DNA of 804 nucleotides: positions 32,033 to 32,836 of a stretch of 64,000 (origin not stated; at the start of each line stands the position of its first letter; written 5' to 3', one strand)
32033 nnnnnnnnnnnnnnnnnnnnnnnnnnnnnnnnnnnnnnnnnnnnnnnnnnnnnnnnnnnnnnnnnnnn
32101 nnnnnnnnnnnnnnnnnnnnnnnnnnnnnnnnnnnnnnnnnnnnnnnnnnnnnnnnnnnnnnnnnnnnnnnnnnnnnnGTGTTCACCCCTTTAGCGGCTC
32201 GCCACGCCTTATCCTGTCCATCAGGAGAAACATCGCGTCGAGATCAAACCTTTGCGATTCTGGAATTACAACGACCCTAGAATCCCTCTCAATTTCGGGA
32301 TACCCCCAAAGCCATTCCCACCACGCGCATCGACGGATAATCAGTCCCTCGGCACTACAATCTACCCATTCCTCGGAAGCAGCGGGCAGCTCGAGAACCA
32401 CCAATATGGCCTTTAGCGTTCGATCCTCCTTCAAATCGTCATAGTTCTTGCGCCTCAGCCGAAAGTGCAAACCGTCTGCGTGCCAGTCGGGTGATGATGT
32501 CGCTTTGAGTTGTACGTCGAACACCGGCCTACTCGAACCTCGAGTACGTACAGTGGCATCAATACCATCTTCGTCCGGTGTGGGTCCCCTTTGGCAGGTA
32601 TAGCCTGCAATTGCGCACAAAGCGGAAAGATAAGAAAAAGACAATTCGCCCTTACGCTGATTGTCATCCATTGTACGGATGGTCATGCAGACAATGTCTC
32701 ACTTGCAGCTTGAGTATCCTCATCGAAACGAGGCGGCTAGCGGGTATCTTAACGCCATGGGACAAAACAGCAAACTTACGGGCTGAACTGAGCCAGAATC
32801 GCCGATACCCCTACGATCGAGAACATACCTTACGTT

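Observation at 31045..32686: Low-GC two-gene cassette (DUF4365-like nuclease-fold protein plus 377-aa unknown) wedged between housekeeping genes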

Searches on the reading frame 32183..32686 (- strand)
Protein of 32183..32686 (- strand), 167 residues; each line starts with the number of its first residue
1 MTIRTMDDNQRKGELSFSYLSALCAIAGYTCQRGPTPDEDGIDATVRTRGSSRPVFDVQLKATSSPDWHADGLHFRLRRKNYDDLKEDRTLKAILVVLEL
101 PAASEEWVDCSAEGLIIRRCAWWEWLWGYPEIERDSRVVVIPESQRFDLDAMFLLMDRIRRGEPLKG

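Call 3: search_protein_families(library=pfam, proteins=[window:32183-32686:-], max_evalue=1)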
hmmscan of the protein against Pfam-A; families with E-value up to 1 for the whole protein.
window:32183-32686:- (167 aa): 1 family
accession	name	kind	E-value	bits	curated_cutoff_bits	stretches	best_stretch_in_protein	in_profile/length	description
PF14280.11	DUF4365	-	2.7e-16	60.3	24.3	1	14-158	2-138/139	Domain of unknown function (DUF4365)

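Call 4: search_protein_families(library=padloc, proteins=[window:32183-32686:-], max_evalue=1)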
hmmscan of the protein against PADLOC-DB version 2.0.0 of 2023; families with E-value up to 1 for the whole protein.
window:32183-32686:- (167 aa): 25 families
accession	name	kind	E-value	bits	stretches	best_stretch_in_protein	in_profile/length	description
PDLC04278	PDC-M02A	-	7.6e-47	157.4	1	6-163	3-165/167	-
PDLC04297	PDC-M02A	-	5.7e-41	138.1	1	6-163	1-163/165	-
PDLC04291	PDC-M02A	-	8.4e-33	111.8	1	5-162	9-173/176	-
PDLC04282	PDC-M02A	-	3e-29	100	1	5-162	15-178/182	-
PDLC04276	PDC-M02A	-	3e-29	100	1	9-163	22-182/184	-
PDLC04290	PDC-M02A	-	2.3e-27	93.7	1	9-162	5-166/170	-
PDLC04287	PDC-M02A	-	3.3e-27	93.4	1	6-164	4-174/182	-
PDLC04295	PDC-M02A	-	2.5e-26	90.6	1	12-165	51-203/203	-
PDLC04274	PDC-M02A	-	2.7e-25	87.1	1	6-162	23-183/186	-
PDLC04277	PDC-M02A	-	9.3e-25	85.6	1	6-159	2-163/169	-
PDLC04273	PDC-M02A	-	6.1e-21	73.3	1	9-157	7-161/172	-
PDLC04284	PDC-M02A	-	2e-18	64.6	1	4-156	17-177/188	-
PDLC04283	PDC-M02A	-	5.3e-18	63.2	1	16-166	34-192/193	-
PDLC04292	PDC-M02A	-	5.4e-18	63.5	1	6-161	1-165/169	-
PDLC04275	PDC-M02A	-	1.4e-17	62.2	1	6-162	3-164/172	-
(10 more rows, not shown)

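Call 5: search_protein_families(library=ncbifam, proteins=[window:32183-32686:-], max_evalue=1)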
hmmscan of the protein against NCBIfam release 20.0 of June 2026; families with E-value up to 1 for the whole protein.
window:32183-32686:- (167 aa): 0 families

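Call 6: search_protein_families(library=phrogs, proteins=[window:32183-32686:-], max_evalue=1)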
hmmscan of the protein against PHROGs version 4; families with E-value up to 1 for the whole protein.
window:32183-32686:- (167 aa): 1 family
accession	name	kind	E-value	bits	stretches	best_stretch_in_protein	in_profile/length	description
phrog_27905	-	unknown function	4.4e-14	53.6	1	10-164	6-166/167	-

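Call 11: find_homologous_proteins(query=window:32183-32686:-, max_evalue=0.001)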
Query window:32183-32686:- (167 aa): 133 proteins with E <= 0.001 among 211 candidates; the best 120 are listed.
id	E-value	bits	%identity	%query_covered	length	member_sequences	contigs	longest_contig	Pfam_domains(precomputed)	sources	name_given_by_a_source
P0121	1.3e-103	362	95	100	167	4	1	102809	PF14280.12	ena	-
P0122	5.6e-100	350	91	100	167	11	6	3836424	PF14280.12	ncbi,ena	-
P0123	2.7e-97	342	87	100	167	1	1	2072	PF14280.12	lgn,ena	-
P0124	1.7e-94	332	86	100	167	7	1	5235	PF14280.12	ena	-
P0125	3.3e-90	318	83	100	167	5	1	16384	PF14280.12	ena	-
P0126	4.6e-90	318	84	100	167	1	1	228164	PF14280.12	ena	-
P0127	6.2e-88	311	80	100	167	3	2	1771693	PF14280.12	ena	-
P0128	9.6e-82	291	75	100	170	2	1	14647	PF14280.12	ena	-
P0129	1.4e-81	290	76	99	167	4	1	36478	PF14280.12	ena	-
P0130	2.5e-81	290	74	100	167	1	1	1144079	PF14280.12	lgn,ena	-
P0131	5.1e-81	289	73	99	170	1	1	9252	PF14280.12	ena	-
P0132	1.7e-79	284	75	96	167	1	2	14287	PF14280.12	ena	-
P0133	5.6e-78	279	74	100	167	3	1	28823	PF14280.12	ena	-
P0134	1.8e-76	274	72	100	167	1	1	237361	PF14280.12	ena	-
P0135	4.5e-76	272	71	99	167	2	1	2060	PF14280.12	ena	-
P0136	1.8e-75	270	70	99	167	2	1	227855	PF14280.12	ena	-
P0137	8.4e-75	268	71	98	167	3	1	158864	PF14280.12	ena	-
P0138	3.1e-74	266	72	99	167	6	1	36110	PF14280.12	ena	-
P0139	1.6e-71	258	68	100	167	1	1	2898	PF14280.12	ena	-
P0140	7.9e-71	255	69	99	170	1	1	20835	PF14280.12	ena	-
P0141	2.5e-70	254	66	96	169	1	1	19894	PF14280.12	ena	-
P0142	9.0e-70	252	68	96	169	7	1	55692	PF14280.12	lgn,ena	-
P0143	1.1e-68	248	68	99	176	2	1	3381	PF14280.12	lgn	-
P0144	1.2e-67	245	72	87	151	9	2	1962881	PF14280.12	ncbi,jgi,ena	jgi:hypothetical protein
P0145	1.0e-66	242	66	99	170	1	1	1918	PF14280.12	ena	-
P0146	2.3e-66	241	65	95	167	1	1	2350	PF14280.12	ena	-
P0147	1.1e-65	239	68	96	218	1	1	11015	PF14280.12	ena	-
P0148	4.1e-64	234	64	99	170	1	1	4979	PF14280.12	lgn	-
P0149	6.1e-63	230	62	95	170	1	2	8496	PF14280.12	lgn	-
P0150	2.1e-62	228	66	99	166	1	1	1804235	PF14280.12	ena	-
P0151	1.0e-61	226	65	99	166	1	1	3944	PF14280.12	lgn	-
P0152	2.3e-61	225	61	100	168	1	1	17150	PF14280.12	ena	-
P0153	2.6e-61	224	63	95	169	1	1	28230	PF14280.12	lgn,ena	-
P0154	6.3e-61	223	61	99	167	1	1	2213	PF14280.12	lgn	-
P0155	2.8e-58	215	62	94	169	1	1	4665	PF14280.12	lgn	-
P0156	4.7e-58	214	62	99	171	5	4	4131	PF14280.12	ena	-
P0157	4.2e-57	211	61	96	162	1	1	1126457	PF14280.12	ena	-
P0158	2.9e-53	198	56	98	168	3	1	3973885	PF14280.12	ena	-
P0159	1.0e-52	196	56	98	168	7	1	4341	PF14280.12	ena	-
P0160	1.3e-52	196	56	98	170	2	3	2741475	PF14280.12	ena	-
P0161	3.3e-52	195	59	96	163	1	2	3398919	PF14280.12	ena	-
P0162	3.6e-52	195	58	96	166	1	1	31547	PF14280.12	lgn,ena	-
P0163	3.8e-52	195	55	98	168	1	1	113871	PF14280.12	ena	-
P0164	6.9e-52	194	56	97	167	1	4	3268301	PF14280.12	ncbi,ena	-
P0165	8.4e-52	193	57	97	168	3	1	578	PF14280.12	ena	-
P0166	9.7e-52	193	58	97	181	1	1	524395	PF14280.12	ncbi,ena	-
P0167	3.0e-50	188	55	98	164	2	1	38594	PF14280.12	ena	-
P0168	7.5e-50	187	56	96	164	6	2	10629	PF14280.12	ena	-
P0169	8.5e-50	187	57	93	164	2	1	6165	PF14280.12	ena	-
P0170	2.4e-49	185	55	96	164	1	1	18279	PF14280.12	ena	-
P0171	4.2e-49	185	59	91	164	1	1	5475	PF14280.12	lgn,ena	-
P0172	7.7e-49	184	56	95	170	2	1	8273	PF14280.12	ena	-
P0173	1.2e-48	183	55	95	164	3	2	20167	PF14280.12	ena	-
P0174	1.4e-48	183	55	98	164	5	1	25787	PF14280.12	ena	-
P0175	1.4e-48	183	54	98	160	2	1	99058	PF14280.12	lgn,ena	-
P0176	2.6e-48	182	55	93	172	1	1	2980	PF14280.12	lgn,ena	-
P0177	3.3e-48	182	56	95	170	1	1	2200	PF14280.12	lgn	-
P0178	8.0e-48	180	55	96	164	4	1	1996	PF14280.12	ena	-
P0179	1.0e-47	180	55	95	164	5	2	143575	PF14280.12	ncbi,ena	-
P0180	1.3e-47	180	53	95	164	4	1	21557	PF14280.12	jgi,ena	jgi:hypothetical protein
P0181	1.5e-47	180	55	95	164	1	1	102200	PF14280.12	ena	-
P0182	1.7e-47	179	55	95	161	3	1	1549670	PF14280.12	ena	-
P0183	1.8e-47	179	55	95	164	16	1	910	PF14280.12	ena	-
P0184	1.9e-47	179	54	93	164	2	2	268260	PF14280.12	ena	-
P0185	2.1e-47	179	56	97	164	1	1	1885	PF14280.12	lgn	-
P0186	2.5e-47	179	55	95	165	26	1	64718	PF14280.12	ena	-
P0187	2.7e-47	179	54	93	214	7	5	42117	PF14280.12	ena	-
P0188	5.1e-47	178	53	95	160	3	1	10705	PF14280.12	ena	-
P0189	6.7e-47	177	54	95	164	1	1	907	PF14280.12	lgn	-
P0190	1.3e-46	177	56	91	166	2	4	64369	PF14280.12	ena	-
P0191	1.5e-46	176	51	96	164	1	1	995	PF14280.12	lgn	-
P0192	1.7e-46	176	53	98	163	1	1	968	PF14280.12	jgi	-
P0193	1.8e-46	176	59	84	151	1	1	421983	PF14280.12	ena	-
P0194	1.9e-46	176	53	98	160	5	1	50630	PF14280.12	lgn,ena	-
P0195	2.6e-46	176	53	95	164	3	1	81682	PF14280.12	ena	-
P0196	4.1e-46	175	54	94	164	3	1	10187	PF14280.12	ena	-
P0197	4.2e-46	175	54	91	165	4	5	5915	PF14280.12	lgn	-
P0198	4.5e-46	175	52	99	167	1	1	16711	PF14280.12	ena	-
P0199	5.5e-46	174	53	95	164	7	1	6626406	PF14280.12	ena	-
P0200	7.9e-46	174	56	88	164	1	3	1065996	PF14280.12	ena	-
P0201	1.1e-45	174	54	98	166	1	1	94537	PF14280.12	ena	-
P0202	1.2e-45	173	54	98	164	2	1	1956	PF14280.12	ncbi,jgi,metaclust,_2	metaclust:\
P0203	1.3e-45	173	52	90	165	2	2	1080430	PF14280.12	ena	-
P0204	1.4e-45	173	54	91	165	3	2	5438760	PF14280.12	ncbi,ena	-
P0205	2.3e-45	172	54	96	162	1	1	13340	PF14280.12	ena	-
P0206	4.7e-45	171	54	94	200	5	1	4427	PF14280.12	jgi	-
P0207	9.1e-45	171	51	95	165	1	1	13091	PF14280.12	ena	-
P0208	9.3e-45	170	53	95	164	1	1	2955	PF14280.12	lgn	-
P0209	3.6e-44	169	55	97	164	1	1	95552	PF14280.12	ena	-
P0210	4.3e-44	168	52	91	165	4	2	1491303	PF14280.12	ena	-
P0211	4.3e-44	168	50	97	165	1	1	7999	PF14280.12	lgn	-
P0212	6.8e-44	168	55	88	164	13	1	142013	PF14280.12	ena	-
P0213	7.9e-44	167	52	96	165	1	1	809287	PF14280.12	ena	-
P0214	8.1e-44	167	52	98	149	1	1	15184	PF14280.12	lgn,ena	-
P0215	8.3e-44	167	50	98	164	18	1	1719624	PF14280.12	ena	-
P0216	8.3e-44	167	60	79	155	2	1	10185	PF14280.12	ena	-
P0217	8.9e-44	167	53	91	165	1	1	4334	PF14280.12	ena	-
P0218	1.9e-43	166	52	95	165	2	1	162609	PF14280.12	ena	-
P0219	2.1e-43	166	52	95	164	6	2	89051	PF14280.12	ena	-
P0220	4.3e-43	165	51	77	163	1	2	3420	PF14280.12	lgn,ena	-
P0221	4.3e-43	165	52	95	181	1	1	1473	PF14280.12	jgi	jgi:hypothetical protein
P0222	9.1e-43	164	51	93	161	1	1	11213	PF14280.12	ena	-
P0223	1.1e-42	164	52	93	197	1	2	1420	PF14280.12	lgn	-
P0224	1.6e-42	163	47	98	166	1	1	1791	PF14280.12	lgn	-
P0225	2.3e-42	163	51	100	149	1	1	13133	PF14280.12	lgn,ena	-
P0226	3.5e-42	162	50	93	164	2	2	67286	PF14280.12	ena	-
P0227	1.0e-41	161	50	99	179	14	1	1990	PF14280.12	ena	-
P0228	1.0e-40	157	48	95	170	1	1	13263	PF14280.12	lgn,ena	-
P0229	2.7e-40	156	50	95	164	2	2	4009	PF14280.12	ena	-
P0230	2.9e-40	156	50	77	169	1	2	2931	PF14280.12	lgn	-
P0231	3.9e-39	152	49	92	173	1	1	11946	PF14280.12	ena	-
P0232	3.8e-38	149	47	95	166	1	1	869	PF14280.12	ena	-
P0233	1.6e-37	147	72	59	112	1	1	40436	PF14280.12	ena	-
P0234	1.8e-34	137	49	80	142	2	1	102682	PF14280.12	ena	-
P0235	2.4e-34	137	44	95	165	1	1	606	PF14280.12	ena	-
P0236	9.8e-34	135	42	97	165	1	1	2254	PF14280.12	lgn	-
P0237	8.2e-32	128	42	94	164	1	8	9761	PF14280.12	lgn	-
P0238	1.0e-31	128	59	63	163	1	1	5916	PF14280.12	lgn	-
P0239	1.3e-29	121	41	91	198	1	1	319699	PF14280.12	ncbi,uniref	ncbi:DUF4365 domain-containing protein [Shimia sp. MMG029]|uniref:DUF4365 domain-containing protein 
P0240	3.5e-29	120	56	65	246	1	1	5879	PF14280.12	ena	-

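Call 20: search_solved_structures(query=A2, max_evalue=10, show_alignments=3)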
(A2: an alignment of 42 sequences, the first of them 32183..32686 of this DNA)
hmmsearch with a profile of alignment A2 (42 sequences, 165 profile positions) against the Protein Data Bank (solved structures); distinct sequences matched with E-value up to 10: 0.

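Call 28: predict_structure(alignment_id=A2)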
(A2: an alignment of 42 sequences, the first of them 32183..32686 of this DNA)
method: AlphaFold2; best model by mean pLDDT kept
length: 167 residues; sequences in the alignment: 42
mean_pLDDT: 90.7   pTM: 0.87
mean pLDDT of the five models: 90.7, 90.3, 90.2, 89.7, 89.1
residues with pLDDT >= 90: 135; 70-90: 18; 50-70: 12; < 50: 2
segments of 3 or more residues with pLDDT < 50: none
pLDDT, mean of each block of 10 residues (from residue 1): 72 95 95 72 88 88 95 96 91 96 93 91 95 93 97 95 88
secondary structure, 60 per line:
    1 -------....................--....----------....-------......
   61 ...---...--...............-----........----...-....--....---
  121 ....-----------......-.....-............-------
elements in order: H8-27 E30-33 E44-47 E55-63 E67-69 E72-78 H79-86 E92-99 E108-111 E114-117 E121-124 E136-141 H149-160

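Call 31: fold_search(model_id=the predicted structure, library=pdb)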
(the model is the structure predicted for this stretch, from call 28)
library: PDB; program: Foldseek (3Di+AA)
matches with E <= 10: 323; with E <= 0.001: 19
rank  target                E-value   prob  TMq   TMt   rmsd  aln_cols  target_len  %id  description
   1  9qcc_M                2.7e-07  1.00  0.55  0.27   5.1       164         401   20  Activated XauSPARDA filament assembly with bound dsDNA substrate (released 2025-12-17)
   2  9vx6_T                9.6e-07  1.00  0.61  0.28   4.7       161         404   15  Helical structure of gRNA-tDNA SPARDA complex (released 2026-01-14)
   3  9qcc_Q                1.5e-06  1.00  0.54  0.25   5.1       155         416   19  Activated XauSPARDA filament assembly with bound dsDNA substrate (released 2025-12-17)
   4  9qcc_A                2.5e-06  1.00  0.57  0.26   4.4       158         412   18  Activated XauSPARDA filament assembly with bound dsDNA substrate (released 2025-12-17)
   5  9jt2_F                3.2e-06  1.00  0.60  0.27   4.9       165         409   14  substrate-bound NbaSPARDA complexes (released 2025-04-02)
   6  9qcc_Y                3.9e-06  1.00  0.57  0.27   4.5       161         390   20  Activated XauSPARDA filament assembly with bound dsDNA substrate (released 2025-12-17)
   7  9vx6_P                5.4e-06  1.00  0.60  0.28   4.6       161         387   12  Helical structure of gRNA-tDNA SPARDA complex (released 2026-01-14)
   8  9jt2_B                9.5e-06  1.00  0.59  0.27   4.9       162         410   14  substrate-bound NbaSPARDA complexes (released 2025-04-02)
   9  9vx6_X                1.7e-05  1.00  0.58  0.27   5.0       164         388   11  Helical structure of gRNA-tDNA SPARDA complex (released 2026-01-14)
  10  1ob8_B                2.6e-05  1.00  0.45  0.55   7.1       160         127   10  Holliday Junction Resolving Enzyme (released 2004-10-15)
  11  9qbp_C                2.8e-05  1.00  0.59  0.26   5.1       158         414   17  Crystal structure of Enhydrobacter aerosaccus apo SPARDA complex (released 2025-12-17)
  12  9jsz_B                3.4e-05  1.00  0.59  0.27   5.3       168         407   15  active NbaSPARDA complexes (released 2025-04-02)
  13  9jsz_J                4.1e-05  1.00  0.55  0.27   5.1       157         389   13  active NbaSPARDA complexes (released 2025-04-02)
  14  1ob8_A                6.0e-05  1.00  0.43  0.56   6.4       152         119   11  Holliday Junction Resolving Enzyme (released 2004-10-15)
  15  1ob9                  6.4e-05  1.00  0.44  0.55   6.3       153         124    9  Holliday Junction Resolving Enzyme (released 2004-10-15)
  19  9qcc_U                7.7e-04  1.00  0.39  0.18   5.4       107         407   23  Activated XauSPARDA filament assembly with bound dsDNA substrate (released 2025-12-17)
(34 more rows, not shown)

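Call 65: find_related_loci(query=A2, collection=viral_contigs, flank=4000)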
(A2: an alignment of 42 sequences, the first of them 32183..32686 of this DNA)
Query A2 (167 aa) in viral_contigs; peptide patterns used: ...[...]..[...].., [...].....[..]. (x = any residue, [..] = any of these).
106 stretches matched a pattern; 3 encode a relative of the query (tblastn E <= 1e-3); 3 distinct loci.
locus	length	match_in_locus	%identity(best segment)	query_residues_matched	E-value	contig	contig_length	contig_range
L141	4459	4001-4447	38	15-162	2e-31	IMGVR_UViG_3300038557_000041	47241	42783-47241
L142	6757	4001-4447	38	15-162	3e-31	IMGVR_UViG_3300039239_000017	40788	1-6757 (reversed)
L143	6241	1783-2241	28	15-160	2e-9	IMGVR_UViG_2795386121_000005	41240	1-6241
